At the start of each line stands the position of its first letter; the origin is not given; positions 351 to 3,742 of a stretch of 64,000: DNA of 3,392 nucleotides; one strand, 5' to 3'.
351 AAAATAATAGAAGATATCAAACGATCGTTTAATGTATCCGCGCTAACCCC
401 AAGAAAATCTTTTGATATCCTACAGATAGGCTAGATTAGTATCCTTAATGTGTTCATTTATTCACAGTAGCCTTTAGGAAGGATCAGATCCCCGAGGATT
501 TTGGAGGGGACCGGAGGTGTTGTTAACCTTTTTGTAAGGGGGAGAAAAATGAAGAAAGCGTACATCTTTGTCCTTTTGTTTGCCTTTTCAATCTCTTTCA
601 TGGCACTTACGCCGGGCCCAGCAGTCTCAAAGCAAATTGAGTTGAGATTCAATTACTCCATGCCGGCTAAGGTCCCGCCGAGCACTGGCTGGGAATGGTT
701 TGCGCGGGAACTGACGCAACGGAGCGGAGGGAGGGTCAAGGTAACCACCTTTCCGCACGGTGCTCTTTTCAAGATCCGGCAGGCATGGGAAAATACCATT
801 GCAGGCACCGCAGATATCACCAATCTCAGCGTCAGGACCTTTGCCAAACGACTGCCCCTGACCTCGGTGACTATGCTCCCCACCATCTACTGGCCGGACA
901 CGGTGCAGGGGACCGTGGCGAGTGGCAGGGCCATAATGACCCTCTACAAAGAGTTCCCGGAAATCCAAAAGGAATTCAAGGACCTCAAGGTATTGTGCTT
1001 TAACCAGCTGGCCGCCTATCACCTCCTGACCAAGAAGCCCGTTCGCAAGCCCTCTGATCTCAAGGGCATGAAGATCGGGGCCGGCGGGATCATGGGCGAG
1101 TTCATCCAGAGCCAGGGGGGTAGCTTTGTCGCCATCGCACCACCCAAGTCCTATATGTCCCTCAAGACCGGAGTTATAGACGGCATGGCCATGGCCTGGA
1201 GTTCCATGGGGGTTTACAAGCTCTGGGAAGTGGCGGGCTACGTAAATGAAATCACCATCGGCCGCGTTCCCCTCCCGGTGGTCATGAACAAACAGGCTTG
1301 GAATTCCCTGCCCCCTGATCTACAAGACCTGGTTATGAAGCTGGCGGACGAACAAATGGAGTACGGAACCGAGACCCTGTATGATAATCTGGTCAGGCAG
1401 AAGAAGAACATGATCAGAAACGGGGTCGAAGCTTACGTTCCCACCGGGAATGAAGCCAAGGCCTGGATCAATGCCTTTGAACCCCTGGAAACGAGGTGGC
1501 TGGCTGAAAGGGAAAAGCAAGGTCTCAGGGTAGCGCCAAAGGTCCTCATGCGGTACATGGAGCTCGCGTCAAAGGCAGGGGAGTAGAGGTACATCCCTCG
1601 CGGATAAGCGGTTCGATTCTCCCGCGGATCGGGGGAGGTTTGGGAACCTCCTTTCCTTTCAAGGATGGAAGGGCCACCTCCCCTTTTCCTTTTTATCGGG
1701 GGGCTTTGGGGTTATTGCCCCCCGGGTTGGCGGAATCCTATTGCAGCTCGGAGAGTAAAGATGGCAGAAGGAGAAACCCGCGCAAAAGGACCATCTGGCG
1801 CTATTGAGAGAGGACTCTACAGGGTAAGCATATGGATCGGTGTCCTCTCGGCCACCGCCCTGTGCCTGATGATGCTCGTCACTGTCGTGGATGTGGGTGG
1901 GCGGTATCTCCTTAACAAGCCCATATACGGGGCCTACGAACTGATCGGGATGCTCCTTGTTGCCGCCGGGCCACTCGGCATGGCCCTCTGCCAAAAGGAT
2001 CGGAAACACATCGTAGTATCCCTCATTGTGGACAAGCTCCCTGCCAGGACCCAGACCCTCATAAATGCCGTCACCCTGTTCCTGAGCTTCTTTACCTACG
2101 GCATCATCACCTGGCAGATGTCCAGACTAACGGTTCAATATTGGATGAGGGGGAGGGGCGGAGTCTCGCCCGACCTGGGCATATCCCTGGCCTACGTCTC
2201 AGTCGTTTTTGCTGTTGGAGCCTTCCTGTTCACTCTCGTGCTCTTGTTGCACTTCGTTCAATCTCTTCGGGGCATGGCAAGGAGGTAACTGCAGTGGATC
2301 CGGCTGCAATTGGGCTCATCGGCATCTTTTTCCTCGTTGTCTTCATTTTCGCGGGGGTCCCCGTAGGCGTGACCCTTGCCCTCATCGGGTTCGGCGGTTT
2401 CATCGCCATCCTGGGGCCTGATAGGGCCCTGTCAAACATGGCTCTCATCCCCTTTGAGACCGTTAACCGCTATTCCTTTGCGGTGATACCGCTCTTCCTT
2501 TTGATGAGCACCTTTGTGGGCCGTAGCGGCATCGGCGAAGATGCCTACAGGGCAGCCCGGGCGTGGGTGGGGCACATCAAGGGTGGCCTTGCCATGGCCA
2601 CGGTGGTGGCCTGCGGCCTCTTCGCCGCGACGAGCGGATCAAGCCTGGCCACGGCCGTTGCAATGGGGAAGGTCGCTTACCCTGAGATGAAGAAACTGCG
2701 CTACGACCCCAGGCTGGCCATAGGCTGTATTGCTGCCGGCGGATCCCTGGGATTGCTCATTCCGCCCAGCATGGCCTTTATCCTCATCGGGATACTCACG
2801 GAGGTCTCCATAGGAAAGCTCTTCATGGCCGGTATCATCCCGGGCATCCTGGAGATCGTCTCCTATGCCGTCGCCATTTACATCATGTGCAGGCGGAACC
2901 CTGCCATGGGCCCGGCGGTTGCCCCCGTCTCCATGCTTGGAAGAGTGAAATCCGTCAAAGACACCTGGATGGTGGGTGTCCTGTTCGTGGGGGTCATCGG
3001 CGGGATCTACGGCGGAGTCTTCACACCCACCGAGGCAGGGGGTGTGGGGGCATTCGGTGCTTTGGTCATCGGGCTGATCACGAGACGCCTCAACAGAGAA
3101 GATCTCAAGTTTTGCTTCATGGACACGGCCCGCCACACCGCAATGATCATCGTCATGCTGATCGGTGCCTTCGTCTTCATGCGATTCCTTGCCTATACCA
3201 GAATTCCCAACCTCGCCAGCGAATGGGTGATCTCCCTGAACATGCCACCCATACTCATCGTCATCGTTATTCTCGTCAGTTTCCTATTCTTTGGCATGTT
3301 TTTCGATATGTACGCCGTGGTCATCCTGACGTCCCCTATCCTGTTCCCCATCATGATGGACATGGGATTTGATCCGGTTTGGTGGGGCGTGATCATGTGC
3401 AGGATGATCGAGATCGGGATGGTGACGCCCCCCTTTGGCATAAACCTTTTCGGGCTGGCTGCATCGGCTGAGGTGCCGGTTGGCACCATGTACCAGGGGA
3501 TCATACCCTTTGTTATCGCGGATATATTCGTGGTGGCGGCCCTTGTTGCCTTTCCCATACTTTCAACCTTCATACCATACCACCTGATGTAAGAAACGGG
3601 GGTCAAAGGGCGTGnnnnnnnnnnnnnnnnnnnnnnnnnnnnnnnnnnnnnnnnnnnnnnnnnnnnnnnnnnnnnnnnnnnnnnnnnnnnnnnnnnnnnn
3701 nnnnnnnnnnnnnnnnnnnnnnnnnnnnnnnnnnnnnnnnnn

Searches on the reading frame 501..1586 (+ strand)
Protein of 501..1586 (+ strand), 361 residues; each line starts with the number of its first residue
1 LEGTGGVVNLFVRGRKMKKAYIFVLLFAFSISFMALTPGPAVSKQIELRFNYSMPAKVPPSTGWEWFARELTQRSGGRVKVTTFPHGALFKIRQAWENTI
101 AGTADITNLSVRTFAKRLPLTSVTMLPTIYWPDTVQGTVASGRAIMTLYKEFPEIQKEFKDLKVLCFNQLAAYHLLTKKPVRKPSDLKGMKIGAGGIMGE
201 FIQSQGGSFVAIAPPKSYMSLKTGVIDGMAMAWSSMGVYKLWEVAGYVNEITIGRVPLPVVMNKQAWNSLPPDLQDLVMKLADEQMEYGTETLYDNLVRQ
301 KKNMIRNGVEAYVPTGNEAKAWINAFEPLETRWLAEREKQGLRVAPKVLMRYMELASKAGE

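Call 3: search_protein_families(library=pfam, proteins=[window:501-1586:+], max_evalue=0.01)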
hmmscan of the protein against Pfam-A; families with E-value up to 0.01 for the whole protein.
window:501-1586:+ (361 aa): 1 family
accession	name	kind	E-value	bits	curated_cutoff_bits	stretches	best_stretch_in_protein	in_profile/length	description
PF03480.18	DctP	-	1.8e-38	133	23.4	1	51-330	2-279/286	Bacterial extracellular solute-binding protein, family 7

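Call 51: search_solved_structures(query=window:501-1586:+, max_evalue=0.00001)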
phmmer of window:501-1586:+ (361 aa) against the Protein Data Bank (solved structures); distinct sequences matched with E-value up to 0.00001: 74 (the best 60 are shown).
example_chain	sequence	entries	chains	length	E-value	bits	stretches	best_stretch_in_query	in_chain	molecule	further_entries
4n6d_A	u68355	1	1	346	6.8e-30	107.8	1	35-296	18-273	TRAP dicarboxylate transporter-DctP subunit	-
4nap_A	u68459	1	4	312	8.9e-25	91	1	49-353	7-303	Extracellular solute-binding protein, family 7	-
4pgn_A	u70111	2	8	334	9e-25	91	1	48-353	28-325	Extracellular solute-binding protein, family 7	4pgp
7nr2_AAA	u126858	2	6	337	1.4e-20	77.2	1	47-342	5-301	TRAP dicarboxylate transporter, DctP subunit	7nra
4xfe_A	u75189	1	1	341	7.7e-20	74.7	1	19-295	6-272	TRAP dicarboxylate transporter subunit DctP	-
7nqg_AAA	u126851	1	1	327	1.7e-18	70.3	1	59-341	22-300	TrapT family, dctP subunit, C4-dicarboxylate periplasmic binding protein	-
4o94_A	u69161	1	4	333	2.6e-18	69.7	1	45-333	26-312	TRAP dicarboxylate transporter DctP subunit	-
9dtl_A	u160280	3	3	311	1.3e-17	67.4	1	44-330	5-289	C4-dicarboxylate-binding periplasmic protein | C4-dicarboxylate-binding protein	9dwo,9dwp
9ht3_A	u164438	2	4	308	1.9e-17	66.9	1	46-330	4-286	Probable C4-dicarboxylate-binding periplasmic protein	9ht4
4x8r_A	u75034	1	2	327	5.6e-17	65.3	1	45-342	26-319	TRAP dicarboxylate transporter, DctP subunit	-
9dsy_A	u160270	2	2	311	6.3e-17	65.1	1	46-330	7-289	C4-dicarboxylate-binding periplasmic protein DctP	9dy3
4n8y_A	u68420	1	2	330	1.7e-16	63.7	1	50-337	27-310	Putative TRAP-type C4-dicarboxylate transport system, binding periplasmic protein (DctP su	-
4n15_A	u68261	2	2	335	2.5e-16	63.2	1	35-334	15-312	TRAP dicarboxylate transporter, DctP subunit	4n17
4pf8_A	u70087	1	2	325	2.8e-16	63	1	58-334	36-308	TRAP-T family transporter, DctP (Periplasmic binding) subunit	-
4ln5_A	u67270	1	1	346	2.8e-16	63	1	35-334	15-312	TRAP dicarboxylate transporter, DctP subunit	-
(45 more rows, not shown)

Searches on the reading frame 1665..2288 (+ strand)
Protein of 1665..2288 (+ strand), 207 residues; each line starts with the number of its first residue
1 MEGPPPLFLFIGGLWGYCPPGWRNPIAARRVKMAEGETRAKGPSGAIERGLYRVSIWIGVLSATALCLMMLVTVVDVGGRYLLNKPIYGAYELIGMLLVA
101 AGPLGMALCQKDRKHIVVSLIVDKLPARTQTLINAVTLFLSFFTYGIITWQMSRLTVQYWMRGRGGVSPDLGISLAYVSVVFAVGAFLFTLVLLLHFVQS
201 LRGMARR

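Call 3: search_protein_families(library=pfam, proteins=[window:1665-2288:+], max_evalue=0.01)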
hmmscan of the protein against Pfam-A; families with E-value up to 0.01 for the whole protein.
window:1665-2288:+ (207 aa): 1 family
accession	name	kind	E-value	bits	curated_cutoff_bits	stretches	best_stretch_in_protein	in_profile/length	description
PF04290.18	DctQ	-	2.1e-27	96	28.3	1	69-202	1-131/132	Tripartite ATP-independent periplasmic transporters, DctQ component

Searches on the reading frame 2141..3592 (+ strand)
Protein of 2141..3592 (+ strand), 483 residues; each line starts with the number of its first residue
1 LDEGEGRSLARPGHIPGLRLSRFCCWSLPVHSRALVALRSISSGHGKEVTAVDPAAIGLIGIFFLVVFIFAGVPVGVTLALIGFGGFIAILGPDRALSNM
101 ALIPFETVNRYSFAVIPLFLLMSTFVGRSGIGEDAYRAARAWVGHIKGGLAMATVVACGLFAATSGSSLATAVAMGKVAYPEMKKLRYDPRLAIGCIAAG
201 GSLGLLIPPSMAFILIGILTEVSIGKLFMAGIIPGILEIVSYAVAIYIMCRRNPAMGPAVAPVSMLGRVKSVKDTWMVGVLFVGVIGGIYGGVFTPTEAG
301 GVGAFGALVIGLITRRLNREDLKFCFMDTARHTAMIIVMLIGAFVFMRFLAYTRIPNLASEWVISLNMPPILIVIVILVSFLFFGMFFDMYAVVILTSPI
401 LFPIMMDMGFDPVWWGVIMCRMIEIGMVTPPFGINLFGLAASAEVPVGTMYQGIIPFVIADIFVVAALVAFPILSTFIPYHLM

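Call 3: search_protein_families(library=pfam, proteins=[window:2141-3592:+], max_evalue=0.01)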
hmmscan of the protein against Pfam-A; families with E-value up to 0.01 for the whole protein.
window:2141-3592:+ (483 aa): 2 families
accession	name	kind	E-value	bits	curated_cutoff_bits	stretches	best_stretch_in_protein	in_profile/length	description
PF06808.19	DctM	-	1.4e-92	311.2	23.8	1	63-472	2-411/413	Tripartite ATP-independent periplasmic transporter, DctM component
PF03553.21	Na_H_antiporter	-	0.00048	19.9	23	1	145-207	195-257/303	Na+/H+ antiporter family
